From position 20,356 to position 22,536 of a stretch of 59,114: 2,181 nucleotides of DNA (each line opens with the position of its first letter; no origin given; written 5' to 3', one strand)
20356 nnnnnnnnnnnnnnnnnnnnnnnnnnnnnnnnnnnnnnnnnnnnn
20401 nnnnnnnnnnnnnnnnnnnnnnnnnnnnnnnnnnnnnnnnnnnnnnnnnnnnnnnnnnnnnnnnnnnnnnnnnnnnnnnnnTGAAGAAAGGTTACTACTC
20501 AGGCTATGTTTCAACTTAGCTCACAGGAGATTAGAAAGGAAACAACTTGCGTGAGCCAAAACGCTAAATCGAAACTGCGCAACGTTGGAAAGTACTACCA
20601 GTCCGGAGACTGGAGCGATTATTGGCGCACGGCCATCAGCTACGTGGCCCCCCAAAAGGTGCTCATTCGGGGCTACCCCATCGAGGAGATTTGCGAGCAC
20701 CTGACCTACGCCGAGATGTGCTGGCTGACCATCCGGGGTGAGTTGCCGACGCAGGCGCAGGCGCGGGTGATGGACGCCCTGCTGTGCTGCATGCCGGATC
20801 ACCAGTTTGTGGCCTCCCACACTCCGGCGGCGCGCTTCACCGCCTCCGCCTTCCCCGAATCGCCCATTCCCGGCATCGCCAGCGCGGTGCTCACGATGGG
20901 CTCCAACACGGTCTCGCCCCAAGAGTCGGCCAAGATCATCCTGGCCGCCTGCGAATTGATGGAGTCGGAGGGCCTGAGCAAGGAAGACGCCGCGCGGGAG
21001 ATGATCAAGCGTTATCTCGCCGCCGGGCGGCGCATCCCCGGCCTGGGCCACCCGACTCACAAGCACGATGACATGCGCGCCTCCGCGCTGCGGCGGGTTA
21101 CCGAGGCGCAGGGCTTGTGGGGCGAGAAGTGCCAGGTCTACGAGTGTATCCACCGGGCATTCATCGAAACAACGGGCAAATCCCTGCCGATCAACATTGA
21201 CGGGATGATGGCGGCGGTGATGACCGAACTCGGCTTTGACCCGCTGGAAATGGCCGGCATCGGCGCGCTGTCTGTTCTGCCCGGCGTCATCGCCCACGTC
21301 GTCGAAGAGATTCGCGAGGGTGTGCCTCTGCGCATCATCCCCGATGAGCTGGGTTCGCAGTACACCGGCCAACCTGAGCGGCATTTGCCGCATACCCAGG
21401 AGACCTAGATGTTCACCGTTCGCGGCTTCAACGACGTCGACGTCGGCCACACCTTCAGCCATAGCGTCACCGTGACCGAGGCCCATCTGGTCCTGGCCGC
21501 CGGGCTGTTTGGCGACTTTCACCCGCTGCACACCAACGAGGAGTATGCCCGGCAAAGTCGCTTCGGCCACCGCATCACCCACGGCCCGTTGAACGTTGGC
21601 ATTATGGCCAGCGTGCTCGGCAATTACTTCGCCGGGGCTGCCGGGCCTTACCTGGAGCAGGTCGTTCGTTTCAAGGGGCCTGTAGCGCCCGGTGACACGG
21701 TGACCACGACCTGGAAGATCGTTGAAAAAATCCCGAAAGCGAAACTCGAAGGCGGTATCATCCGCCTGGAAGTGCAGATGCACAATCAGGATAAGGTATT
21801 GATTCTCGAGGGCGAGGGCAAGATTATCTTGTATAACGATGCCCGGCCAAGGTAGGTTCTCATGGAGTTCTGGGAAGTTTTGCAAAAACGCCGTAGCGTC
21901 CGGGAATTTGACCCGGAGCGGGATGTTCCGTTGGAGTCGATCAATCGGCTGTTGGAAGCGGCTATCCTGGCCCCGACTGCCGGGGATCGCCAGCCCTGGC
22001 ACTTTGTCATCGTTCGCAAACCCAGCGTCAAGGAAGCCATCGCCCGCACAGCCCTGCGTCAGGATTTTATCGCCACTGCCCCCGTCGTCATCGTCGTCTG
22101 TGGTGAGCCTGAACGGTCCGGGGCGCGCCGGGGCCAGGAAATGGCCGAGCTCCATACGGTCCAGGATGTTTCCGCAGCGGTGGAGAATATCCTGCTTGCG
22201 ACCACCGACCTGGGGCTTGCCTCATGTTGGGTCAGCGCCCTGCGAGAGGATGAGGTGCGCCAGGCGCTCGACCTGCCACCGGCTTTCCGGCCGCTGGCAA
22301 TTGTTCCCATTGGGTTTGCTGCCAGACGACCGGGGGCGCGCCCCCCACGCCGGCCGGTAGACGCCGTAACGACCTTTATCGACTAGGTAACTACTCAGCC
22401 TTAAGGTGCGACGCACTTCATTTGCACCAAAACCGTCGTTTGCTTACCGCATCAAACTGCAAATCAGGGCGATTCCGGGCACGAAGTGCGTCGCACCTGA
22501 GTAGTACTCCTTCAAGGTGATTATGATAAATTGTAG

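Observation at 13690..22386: Uncharacterised CoA-thioester pathway: PaaK-like ligase, XDH-family molybdoenzyme, AbfD-like protein, short citrate-synthase-like protein, MaoC and nitroreductase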

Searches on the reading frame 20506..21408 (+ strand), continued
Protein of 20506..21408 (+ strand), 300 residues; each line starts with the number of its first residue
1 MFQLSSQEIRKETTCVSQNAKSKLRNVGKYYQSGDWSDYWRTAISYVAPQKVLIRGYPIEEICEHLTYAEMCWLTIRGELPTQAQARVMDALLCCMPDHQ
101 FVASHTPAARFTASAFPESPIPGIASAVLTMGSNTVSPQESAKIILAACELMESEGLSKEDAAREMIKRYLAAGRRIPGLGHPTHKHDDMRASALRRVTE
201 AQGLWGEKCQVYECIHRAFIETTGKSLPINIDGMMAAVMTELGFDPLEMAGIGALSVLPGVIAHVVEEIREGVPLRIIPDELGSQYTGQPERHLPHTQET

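Call 50: search_protein_families(library=pfam, proteins=[L097:3-755:+, L097:846-1727:+, L097:2066-2380:+, L097:11884-13296:+, L097:13257-13787:+, L089:2856-4715:+, L089:5306-6559:+, L089:265-1659:+, L094:7234-8700:+, L088:9579-11801:-], max_evalue=0.0001)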
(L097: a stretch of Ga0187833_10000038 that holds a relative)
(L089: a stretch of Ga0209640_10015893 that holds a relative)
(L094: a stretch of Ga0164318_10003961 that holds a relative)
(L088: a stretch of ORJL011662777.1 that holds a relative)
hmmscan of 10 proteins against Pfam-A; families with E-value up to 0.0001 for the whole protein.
L097:3-755:+ (251 aa): 2 families
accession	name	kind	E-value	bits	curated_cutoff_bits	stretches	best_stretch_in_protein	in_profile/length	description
PF02737.24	3HCDH_N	-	2e-50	171.6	22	1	1-152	29-180/180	3-hydroxyacyl-CoA dehydrogenase, NAD binding domain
PF00725.27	3HCDH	-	1.2e-30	106.3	22.1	1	154-250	1-97/97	3-hydroxyacyl-CoA dehydrogenase, C-terminal domain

L097:846-1727:+ (294 aa): 3 families
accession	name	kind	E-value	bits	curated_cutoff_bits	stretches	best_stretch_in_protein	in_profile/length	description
PF13478.12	XdhC_C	-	4.9e-36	124.4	29.7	1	120-265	1-125/125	XdhC Rossmann domain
PF02625.21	XdhC_CoxI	-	3.3e-23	81.8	24.3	1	24-84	2-62/68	XdhC and CoxI family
PF02826.25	2-Hacid_dh_C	-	8.7e-05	22.4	25.1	0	119-151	38-70/178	D-isomer specific 2-hydroxyacid dehydrogenase, NAD binding domain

L097:2066-2380:+ (105 aa): 0 families

L097:11884-13296:+ (471 aa): 3 families
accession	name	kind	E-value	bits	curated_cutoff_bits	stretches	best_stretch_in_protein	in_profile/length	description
PF00884.28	Sulfatase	-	2.7e-54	184.9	25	1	28-335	2-299/301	Sulfatase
PF16347.10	SGSH_C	-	7e-19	68.9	29.3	1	293-439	8-151/154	N-sulphoglucosamine sulphohydrolase, C-terminal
PF01663.27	Phosphodiest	-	3.8e-10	40.3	23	0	29-105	1-74/342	Type I phosphodiesterase / nucleotide pyrophosphatase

L097:13257-13787:+ (177 aa): 1 family
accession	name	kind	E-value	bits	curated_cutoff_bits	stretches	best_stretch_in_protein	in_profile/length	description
PF13186.11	SPASM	-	3.6e-08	34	21.5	1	77-135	6-66/67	Iron-sulfur cluster-binding domain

L089:2856-4715:+ (620 aa): 9 families
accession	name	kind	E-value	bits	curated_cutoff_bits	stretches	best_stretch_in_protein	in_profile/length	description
PF00724.26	Oxidored_FMN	-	1.2e-45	156.7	27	1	23-312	46-342/342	NADH:flavin oxidoreductase / NADH oxidase family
PF07992.20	Pyr_redox_2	-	2.2e-25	90.1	26.1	2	358-613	2-291/291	Pyridine nucleotide-disulphide oxidoreductase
PF13450.12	NAD_binding_8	-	8.1e-17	61.7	21.9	1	361-416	1-53/68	NAD(P)-binding Rossmann-like domain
PF00070.33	Pyr_redox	-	7.4e-12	46.1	22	1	358-394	1-36/82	Pyridine nucleotide-disulphide oxidoreductase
PF03486.20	HI0933_like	-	1.3e-08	35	50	1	358-393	2-37/244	HI0933-like protein Rossmann domain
PF12831.13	FAD_oxidored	-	4.1e-08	33.4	27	1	359-396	2-39/416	FAD dependent oxidoreductase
PF01266.30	DAO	-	6.5e-08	32.9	27.9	1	358-405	1-49/353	FAD dependent oxidoreductase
PF00890.30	FAD_binding_2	-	1.6e-07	31.3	20.4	1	359-398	2-41/414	FAD binding domain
PF01593.30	Amino_oxidase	-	3.4e-07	30.4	19.8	0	367-410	2-42/443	Flavin containing amine oxidoreductase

L089:5306-6559:+ (418 aa): 3 families
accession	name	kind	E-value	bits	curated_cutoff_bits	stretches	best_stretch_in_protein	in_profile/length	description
PF13458.12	Peripla_BP_6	-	1.4e-40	140.5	31.7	1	52-377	1-317/343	Periplasmic binding protein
PF13433.12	Peripla_BP_5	-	3.1e-10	40.1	27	1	53-126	1-74/363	Periplasmic binding protein domain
PF01094.35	ANF_receptor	-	3.2e-06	26.9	25.4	1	80-364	10-301/353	Receptor family ligand binding region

L089:265-1659:+ (465 aa): 2 families
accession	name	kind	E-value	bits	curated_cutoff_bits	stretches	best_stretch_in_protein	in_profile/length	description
PF00501.34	AMP-binding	-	1.4e-14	54.1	29.9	1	72-307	140-373/384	AMP-binding enzyme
PF14535.12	AMP-binding_C_2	-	1e-07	32.5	25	1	360-456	1-96/96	AMP-binding enzyme C-terminal domain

L094:7234-8700:+ (489 aa): 2 families
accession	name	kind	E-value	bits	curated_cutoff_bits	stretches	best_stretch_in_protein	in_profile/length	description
PF11794.13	HpaB_N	-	7.8e-98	327.8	35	1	13-283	1-270/270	4-hydroxyphenylacetate 3-hydroxylase N terminal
PF03241.18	HpaB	-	1.2e-59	201.3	25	1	291-485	2-202/202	4-hydroxyphenylacetate 3-hydroxylase C terminal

L088:9579-11801:- (741 aa): 0 families
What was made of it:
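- L089 combines close orthologues of the lyase and MaoC with another ligase and an OYE-type reductase (call 50).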

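Call 62: search_solved_structures(query=window:20551-21408:+, max_evalue=1e-12, show_alignments=3)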
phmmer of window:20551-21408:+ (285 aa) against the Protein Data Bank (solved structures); distinct sequences matched with E-value up to 1e-12: 4.
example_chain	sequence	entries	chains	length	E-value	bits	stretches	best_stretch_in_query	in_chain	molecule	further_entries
6hxp_A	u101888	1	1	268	2.2e-37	132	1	24-281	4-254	Citryl-CoA lyase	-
3hwk_A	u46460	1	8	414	3.8e-14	55.8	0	51-281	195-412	Methylcitrate synthase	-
1iom_A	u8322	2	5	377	1.1e-13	54.3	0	32-253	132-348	CITRATE SYNTHASE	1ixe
2c6x_A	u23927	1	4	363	4.1e-13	52.4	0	49-261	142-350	CITRATE SYNTHASE 1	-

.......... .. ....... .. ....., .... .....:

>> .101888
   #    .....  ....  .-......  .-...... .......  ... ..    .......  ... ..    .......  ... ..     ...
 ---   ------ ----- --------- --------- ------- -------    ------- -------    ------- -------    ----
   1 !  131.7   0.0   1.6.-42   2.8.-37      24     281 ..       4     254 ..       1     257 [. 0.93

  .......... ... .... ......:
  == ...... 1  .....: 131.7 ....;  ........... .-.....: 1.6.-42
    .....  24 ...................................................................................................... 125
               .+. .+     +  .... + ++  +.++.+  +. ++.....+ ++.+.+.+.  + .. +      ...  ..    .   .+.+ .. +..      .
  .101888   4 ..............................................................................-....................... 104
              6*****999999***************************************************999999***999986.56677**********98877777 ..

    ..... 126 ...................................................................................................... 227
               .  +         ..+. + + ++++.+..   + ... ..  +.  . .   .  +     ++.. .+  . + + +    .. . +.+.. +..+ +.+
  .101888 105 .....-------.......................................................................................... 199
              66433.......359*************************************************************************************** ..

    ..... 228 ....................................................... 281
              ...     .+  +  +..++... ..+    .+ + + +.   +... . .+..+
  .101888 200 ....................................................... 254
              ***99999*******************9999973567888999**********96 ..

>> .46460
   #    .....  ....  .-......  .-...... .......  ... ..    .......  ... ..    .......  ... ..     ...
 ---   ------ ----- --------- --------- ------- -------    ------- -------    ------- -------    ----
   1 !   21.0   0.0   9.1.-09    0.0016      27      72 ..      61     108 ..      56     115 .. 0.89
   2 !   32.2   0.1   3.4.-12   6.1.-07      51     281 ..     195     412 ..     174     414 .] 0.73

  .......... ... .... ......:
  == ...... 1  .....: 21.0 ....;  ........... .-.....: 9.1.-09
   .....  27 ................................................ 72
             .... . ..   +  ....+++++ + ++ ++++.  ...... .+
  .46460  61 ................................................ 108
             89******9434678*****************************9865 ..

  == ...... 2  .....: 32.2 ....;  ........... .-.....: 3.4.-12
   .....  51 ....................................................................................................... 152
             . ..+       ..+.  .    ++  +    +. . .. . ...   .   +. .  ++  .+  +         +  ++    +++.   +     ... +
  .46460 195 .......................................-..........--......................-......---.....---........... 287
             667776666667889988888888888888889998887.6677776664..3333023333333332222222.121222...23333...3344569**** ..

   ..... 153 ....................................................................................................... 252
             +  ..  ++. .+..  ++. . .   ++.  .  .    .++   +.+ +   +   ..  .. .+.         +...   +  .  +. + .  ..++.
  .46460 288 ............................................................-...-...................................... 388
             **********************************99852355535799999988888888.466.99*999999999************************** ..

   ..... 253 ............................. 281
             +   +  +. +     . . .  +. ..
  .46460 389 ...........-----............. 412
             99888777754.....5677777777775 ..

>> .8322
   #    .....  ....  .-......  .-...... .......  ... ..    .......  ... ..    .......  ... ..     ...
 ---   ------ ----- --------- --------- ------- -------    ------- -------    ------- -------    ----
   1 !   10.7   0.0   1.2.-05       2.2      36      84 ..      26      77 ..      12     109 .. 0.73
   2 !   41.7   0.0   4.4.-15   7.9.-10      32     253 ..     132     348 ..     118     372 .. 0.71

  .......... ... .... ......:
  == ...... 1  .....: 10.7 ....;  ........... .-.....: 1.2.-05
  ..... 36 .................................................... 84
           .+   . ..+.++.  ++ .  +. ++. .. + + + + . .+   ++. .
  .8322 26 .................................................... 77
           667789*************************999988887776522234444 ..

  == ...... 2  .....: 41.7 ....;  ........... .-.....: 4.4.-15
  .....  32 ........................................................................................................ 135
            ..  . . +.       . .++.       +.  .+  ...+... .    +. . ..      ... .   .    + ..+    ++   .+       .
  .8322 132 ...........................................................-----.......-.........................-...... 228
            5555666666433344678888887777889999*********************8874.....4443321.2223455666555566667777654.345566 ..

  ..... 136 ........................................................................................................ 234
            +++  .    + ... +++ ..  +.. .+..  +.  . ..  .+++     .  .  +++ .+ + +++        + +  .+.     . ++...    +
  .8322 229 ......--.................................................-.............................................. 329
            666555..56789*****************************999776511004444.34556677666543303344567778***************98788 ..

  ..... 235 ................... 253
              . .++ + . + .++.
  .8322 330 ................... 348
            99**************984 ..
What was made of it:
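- On Citryl-CoA lyase: Aligned to 6hxp (call 62).
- Tried and rejected: I considered this but downgraded it, because the conserved Arg is missing and the thioester would sit on the wrong carboxyl (call 62; chemistry by inference).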

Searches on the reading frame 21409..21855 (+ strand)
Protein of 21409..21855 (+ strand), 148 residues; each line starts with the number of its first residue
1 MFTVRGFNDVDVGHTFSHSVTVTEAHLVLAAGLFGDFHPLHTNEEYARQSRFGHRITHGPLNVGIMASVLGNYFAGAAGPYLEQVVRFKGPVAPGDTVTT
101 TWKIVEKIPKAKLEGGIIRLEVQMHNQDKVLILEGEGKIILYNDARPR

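Call 5: search_protein_families(library=pfam, proteins=[window:21409-21855:+], max_evalue=0.01)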
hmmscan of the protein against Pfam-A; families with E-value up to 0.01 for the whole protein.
window:21409-21855:+ (148 aa): 2 families
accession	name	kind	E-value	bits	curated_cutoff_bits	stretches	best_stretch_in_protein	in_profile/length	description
PF01575.25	MaoC_dehydratas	-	1e-19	70.8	27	1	16-119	12-116/123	MaoC like domain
PF13452.11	FAS1_DH_region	-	0.00018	22.1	22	1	20-132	12-129/132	FAS1-like, dehydratase domain region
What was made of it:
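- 21409..21855 (+): MaoC-type (R)-specific enoyl-CoA hydratase. Pfam MaoC_dehydratas (call 5).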

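Call 6: search_protein_families(library=ncbifam, proteins=[window:21409-21855:+], max_evalue=0.01)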
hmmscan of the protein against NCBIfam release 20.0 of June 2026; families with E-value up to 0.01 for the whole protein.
window:21409-21855:+ (148 aa): 4 families
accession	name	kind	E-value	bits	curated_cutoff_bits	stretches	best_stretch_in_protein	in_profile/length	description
NF006045.0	PRK08190.1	subfamily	2.4e-20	72.8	282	1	4-140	8-140/467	bifunctional enoyl-CoA hydratase/phosphate acetyltransferase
TIGR02278.1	PaaN-DH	equivalog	1.7e-11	43.1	562.8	1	6-130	524-651/664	phenylacetic acid degradation bifunctional protein PaaZ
NF010246.0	PRK13693.1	equivalog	1.1e-09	38.4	203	1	3-93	2-92/142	(3R)-hydroxyacyl-ACP dehydratase subunit HadB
NF040620.1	fused_HadA_HadB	exception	8.2e-09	35.3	350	1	3-93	192-282/329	fused (3R)-hydroxyacyl-ACP dehydratase subunits HadA/HadB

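Call 81: search_protein_families(library=ncbifam, proteins=[window:21409-21855:+], max_evalue=0.00001)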
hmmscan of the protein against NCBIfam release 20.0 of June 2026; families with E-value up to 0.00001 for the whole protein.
window:21409-21855:+ (148 aa): 4 families
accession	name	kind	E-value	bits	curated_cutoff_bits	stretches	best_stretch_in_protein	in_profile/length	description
NF006045.0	PRK08190.1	subfamily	2.4e-20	72.8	282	1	4-140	8-140/467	bifunctional enoyl-CoA hydratase/phosphate acetyltransferase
TIGR02278.1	PaaN-DH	equivalog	1.7e-11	43.1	562.8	1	6-130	524-651/664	phenylacetic acid degradation bifunctional protein PaaZ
NF010246.0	PRK13693.1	equivalog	1.1e-09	38.4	203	1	3-93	2-92/142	(3R)-hydroxyacyl-ACP dehydratase subunit HadB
NF040620.1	fused_HadA_HadB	exception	8.2e-09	35.3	350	1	3-93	192-282/329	fused (3R)-hydroxyacyl-ACP dehydratase subunits HadA/HadB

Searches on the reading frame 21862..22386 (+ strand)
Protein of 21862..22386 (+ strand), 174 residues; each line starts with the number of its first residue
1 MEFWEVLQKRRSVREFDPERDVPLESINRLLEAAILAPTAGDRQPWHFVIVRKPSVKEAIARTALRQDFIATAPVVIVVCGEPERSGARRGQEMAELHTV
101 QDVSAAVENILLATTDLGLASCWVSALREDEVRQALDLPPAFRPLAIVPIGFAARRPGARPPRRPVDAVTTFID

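Call 5: search_protein_families(library=pfam, proteins=[window:21862-22386:+], max_evalue=0.01)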
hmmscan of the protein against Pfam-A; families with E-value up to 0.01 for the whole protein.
window:21862-22386:+ (174 aa): 2 families
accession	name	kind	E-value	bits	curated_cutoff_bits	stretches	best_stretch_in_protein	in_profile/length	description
PF00881.29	Nitroreductase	-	1.8e-34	119.8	23.5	2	62-151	79-166/167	Nitroreductase family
PF14512.11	TM1586_NiRdase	-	3.6e-13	50.1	27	2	9-56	141-189/215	Putative TM nitroreductase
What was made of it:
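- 21862..22386 (+): Small nitroreductase-family flavoprotein. Pfam Nitroreductase (call 5).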

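Call 6: search_protein_families(library=ncbifam, proteins=[window:21862-22386:+], max_evalue=0.01)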
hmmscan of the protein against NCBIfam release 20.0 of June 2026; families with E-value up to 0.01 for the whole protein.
window:21862-22386:+ (174 aa): 11 families
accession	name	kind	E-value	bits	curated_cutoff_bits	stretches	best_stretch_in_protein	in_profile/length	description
TIGR02476.1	BluB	equivalog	1e-22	80.5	150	2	3-64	9-69/205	5,6-dimethylbenzimidazole synthase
NF009810.0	PRK13294.1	equivalog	9.5e-21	74.2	304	2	57-170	329-447/449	coenzyme F420-0:L-glutamate ligase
TIGR03553.1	F420_FbiB_CTERM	equivalog_domain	5.2e-20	72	249.55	2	57-169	74-191/194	F420 biosynthesis protein FbiB, C-terminal domain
NF008033.1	PRK10765.1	equivalog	2.8e-14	53.1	223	1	5-165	6-171/240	oxygen-insensitive NADPH nitroreductase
NF008275.0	PRK11053.1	equivalog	3.8e-13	49.4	227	1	1-80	1-85/217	oxygen-insensitive NAD(P)H nitroreductase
NF047509.1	Rv3131_FMN_oxido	subfamily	6.8e-09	35.6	199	1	106-169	251-318/319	Acg family FMN-binding oxidoreductase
NF003768.0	PRK05365.1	equivalog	3.7e-08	33.1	152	1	7-83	18-95/200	malonic semialdehyde reductase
TIGR03605.1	antibiot_sagB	domain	9.6e-07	28.5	78.4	1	55-140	76-160/173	SagB family peptide dehydrogenase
TIGR04511.1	SagB_rel_DH_2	exception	4.7e-06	25.9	240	0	3-44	174-215/380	putative peptide maturation dehydrogenase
NF008088.0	PRK10828.1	equivalog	0.00033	20.3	183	1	1-55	1-54/183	NAD(P)H nitroreductase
NF005901.0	PRK07877.1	equivalog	0.0025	16.1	476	1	24-52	374-402/722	Rv1355c family protein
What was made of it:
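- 21862..22386 (+): Weak NCBIfam hits include BluB, the FbiB C-terminal domain and malonic semialdehyde reductase (call 6).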

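Call 60: search_solved_structures(query=window:21862-22386:+, max_evalue=0.00001)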
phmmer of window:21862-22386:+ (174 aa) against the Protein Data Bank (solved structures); distinct sequences matched with E-value up to 0.00001: 50.
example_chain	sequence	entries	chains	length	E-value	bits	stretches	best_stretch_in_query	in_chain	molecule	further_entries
4dn2_A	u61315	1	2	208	8.3e-27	97.5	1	1-170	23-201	Nitroreductase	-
3g14_A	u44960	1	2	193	5.1e-23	85.2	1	1-157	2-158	Nitroreductase family protein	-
4g8s_A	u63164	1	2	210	1.1e-22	84.1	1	2-169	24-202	Nitroreductase family protein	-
3h4o_A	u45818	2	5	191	6e-20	75.2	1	1-162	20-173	NITROREDUCTASE FAMILY PROTEIN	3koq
8uc3_A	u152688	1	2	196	8e-19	71.5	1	3-155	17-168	Albonoursin synthase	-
9exv_A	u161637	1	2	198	4.8e-18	69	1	5-169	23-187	Nitroreductase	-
3ge5_A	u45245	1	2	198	4.9e-18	69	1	7-164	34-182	putative NAD(P)H:FMN oxidoreductase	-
8cqt_A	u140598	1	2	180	8.6e-18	68.2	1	1-157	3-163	Putative NADH dehydrogenase/NAD(P)H nitroreductase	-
3e10_A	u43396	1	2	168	1.9e-16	63.8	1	5-154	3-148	Putative NADH Oxidase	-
3m5k_A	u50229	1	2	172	2.5e-16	63.4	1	5-156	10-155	Putative NADH dehydrogenase/NAD(P)H nitroreductase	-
3kwk_A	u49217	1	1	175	6.9e-15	58.7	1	9-157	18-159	Putative NADH dehydrogenase/NAD(P)H nitroreductase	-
3tnz_A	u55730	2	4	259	7.5e-15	58.6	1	2-62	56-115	Iodotyrosine dehalogenase 1 | Iodotyrosine deiodinase 1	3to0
5yak_A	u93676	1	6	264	8.3e-15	58.4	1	2-63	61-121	Iodotyrosine deiodinase 1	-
4ttb_A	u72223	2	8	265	8.5e-15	58.4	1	2-63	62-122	Iodotyrosine dehalogenase 1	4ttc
3gb5_A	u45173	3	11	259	2.1e-14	57.1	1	2-62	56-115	Iodotyrosine dehalogenase 1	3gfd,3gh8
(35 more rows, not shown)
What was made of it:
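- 21862..22386 (+): Best PDB matches are uncharacterised nitroreductases from structural genomics (call 60).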
